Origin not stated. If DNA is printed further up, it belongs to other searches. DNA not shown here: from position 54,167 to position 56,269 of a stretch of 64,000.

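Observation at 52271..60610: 8-kb glycosylation-type gene block splits the conserved trmD-rplS junction: candidate undescribed periplasmic glycosylation system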

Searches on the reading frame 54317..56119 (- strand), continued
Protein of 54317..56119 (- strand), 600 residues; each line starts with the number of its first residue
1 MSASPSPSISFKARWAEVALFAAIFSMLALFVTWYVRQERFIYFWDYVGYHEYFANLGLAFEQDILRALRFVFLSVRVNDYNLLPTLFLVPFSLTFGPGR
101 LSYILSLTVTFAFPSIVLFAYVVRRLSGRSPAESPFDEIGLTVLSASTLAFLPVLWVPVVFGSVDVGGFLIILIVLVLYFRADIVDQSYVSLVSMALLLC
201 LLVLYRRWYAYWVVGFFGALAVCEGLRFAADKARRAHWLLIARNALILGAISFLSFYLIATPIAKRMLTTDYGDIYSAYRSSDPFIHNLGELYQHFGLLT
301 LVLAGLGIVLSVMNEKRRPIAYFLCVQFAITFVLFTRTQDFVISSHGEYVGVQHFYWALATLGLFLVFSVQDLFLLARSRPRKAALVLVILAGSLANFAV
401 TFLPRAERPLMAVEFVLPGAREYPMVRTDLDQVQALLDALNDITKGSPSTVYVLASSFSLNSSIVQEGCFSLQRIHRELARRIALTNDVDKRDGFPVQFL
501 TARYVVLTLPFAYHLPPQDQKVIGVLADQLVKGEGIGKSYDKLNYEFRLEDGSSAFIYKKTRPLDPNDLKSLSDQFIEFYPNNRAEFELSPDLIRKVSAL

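Call 75: search_protein_families(library=pfam, proteins=[P0179, P0200, P0202, P0217, P0219, L024:9488-11644:+, L023:9887-12037:+, L037:9851-11986:+, L049:9890-12046:+, L066:9842-12058:+], max_evalue=0.01)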
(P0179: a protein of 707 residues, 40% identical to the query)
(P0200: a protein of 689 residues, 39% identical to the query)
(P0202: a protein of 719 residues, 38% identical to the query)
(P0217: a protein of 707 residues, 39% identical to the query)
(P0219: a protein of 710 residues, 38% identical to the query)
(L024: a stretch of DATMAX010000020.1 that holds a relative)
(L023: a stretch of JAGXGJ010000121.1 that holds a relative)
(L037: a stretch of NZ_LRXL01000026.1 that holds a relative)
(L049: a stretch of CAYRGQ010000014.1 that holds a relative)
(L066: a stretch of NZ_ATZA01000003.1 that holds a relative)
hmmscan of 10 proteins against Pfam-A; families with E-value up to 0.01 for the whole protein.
P0179 (707 aa): 1 family
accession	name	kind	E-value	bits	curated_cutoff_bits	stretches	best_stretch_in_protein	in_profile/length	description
PF08305.17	NPCBM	-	0.00016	22.1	23.9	1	613-699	48-129/137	NPCBM/NEW2 domain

P0200 (689 aa): 0 families

P0202 (719 aa): 0 families

P0217 (707 aa): 0 families

P0219 (710 aa): 0 families

L024:9488-11644:+ (719 aa): 1 family
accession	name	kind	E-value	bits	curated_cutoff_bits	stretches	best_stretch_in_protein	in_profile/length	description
PF04138.20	GtrA_DPMS_TM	-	1.2e-26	93.7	26.1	2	21-136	1-117/117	GtrA/DPMS, transmembrane domain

L023:9887-12037:+ (717 aa): 0 families

L037:9851-11986:+ (712 aa): 0 families

L049:9890-12046:+ (719 aa): 0 families

L066:9842-12058:+ (739 aa): 0 families
